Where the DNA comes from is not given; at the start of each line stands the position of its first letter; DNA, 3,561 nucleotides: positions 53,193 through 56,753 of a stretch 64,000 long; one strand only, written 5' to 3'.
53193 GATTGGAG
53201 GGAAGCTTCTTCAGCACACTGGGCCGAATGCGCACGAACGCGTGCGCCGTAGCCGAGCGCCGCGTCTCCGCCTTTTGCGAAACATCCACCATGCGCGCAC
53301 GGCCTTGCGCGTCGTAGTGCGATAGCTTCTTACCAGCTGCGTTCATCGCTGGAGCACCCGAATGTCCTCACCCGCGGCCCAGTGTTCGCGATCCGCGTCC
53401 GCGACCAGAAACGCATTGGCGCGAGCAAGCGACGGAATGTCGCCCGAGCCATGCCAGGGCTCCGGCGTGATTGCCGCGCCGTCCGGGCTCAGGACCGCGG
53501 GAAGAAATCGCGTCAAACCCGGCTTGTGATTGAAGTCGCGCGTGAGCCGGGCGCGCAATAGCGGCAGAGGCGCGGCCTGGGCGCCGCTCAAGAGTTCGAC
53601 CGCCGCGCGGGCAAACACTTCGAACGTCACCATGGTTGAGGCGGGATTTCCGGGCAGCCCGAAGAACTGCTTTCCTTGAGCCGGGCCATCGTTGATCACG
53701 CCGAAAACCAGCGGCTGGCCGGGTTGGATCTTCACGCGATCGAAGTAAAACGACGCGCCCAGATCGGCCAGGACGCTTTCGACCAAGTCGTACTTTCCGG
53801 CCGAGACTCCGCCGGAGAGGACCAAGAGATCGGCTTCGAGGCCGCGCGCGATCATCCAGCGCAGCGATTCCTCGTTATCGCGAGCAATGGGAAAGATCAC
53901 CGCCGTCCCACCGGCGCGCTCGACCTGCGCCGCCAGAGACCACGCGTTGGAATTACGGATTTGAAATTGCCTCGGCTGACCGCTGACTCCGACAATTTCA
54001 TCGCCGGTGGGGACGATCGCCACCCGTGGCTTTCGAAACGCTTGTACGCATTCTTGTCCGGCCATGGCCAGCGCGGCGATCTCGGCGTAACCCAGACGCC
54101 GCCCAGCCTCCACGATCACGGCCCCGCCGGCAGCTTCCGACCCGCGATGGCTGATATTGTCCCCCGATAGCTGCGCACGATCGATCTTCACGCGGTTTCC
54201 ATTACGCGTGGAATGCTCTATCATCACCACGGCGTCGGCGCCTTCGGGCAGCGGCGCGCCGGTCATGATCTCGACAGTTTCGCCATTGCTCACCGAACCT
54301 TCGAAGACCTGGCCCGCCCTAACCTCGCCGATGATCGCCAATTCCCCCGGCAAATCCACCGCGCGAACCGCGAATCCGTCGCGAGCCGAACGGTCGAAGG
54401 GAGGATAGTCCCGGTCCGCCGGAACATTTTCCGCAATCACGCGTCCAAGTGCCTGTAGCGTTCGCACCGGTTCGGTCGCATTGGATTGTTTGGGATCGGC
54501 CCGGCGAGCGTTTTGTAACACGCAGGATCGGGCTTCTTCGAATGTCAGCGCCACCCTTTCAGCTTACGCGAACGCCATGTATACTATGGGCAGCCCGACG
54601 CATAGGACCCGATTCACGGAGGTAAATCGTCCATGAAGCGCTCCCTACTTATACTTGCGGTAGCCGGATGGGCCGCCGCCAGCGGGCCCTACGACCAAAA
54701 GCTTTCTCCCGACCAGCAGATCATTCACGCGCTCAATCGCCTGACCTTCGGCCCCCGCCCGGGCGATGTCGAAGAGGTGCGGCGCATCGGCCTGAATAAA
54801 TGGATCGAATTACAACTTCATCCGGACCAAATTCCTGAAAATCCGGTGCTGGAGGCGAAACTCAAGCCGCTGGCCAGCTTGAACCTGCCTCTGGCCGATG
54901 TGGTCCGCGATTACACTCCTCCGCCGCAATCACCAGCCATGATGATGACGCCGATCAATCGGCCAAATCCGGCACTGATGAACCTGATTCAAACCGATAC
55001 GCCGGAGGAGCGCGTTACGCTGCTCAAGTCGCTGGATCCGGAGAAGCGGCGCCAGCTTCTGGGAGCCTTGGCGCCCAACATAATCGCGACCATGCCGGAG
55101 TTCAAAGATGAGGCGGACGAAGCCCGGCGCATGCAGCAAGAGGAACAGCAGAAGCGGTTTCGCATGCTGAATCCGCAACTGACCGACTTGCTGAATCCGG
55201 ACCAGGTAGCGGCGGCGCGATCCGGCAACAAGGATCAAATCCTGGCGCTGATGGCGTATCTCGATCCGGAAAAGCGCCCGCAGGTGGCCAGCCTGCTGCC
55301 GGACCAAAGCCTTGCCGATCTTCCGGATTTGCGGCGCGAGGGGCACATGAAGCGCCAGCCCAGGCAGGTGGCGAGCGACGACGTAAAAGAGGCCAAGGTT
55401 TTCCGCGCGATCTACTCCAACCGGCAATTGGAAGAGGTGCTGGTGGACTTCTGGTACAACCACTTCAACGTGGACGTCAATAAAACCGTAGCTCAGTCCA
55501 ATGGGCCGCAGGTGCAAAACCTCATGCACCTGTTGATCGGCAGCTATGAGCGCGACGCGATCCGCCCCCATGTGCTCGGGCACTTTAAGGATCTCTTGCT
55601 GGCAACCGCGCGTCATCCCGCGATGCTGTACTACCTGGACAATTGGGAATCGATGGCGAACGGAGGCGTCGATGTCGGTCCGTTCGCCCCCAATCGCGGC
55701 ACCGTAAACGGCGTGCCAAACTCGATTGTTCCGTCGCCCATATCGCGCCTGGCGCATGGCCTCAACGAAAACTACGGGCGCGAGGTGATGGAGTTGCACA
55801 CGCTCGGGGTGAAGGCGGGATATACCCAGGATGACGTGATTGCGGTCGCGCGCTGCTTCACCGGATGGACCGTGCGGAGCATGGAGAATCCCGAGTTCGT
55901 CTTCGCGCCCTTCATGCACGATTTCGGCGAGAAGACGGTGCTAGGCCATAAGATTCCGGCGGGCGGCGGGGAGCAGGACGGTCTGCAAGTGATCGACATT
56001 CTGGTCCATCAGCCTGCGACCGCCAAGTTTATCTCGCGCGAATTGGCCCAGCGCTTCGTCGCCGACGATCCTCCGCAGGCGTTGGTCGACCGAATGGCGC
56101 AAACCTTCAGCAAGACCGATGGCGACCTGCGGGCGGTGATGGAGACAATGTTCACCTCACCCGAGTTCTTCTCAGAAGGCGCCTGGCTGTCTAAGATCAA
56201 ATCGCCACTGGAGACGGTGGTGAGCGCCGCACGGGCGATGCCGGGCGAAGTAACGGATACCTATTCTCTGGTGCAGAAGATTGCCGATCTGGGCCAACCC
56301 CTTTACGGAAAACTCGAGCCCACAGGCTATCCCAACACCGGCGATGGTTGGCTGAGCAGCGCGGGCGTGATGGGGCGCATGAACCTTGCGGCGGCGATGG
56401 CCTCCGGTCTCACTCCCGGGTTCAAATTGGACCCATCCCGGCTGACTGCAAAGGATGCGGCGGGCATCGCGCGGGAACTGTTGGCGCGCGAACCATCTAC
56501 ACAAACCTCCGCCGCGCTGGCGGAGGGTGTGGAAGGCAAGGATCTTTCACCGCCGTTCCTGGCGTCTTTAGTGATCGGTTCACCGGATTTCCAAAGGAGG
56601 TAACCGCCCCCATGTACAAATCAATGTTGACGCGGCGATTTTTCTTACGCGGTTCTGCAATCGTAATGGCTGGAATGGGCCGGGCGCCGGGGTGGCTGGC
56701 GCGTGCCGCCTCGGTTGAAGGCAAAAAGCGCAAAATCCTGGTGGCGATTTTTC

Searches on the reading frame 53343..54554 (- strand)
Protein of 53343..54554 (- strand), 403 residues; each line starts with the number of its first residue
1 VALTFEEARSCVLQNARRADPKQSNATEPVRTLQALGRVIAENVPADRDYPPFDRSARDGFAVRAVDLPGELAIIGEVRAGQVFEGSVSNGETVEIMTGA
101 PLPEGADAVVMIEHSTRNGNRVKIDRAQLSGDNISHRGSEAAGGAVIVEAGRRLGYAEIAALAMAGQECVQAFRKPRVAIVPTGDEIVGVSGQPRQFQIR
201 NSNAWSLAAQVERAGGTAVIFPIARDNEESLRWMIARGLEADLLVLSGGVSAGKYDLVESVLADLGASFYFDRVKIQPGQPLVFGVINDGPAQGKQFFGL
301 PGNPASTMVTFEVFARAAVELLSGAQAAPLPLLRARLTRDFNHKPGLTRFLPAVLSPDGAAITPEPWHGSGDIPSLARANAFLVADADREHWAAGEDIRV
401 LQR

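Call 77: search_protein_families(library=pfam, proteins=[window:53343-54554:-], max_evalue=0.00001)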
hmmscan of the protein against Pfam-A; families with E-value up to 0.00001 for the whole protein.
window:53343-54554:- (403 aa): 3 families
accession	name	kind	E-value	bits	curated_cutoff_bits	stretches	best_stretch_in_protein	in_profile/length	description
PF03453.22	MoeA_N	-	1.6e-41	142.1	30.8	1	4-166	2-160/160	MoeA N-terminal region (domain I and II)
PF00994.29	MoCF_biosynth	-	2.9e-24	85.9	26.6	1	179-318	1-141/144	Probable molybdopterin binding domain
PF03454.20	MoeA_C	-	2.8e-12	47.1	22.1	1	334-401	1-70/72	MoeA C-terminal region (domain IV)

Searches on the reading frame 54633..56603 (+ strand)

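Call 77: search_protein_families(library=pfam, proteins=[window:54633-56603:+], max_evalue=0.00001)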
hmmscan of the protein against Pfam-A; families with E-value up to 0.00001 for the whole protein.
window:54633-56603:+ (656 aa): 1 family
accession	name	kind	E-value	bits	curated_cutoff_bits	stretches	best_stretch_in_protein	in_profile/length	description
PF08811.16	DUF1800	-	2.6e-133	445.7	26.1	1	32-655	1-419/419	Protein of unknown function (DUF1800)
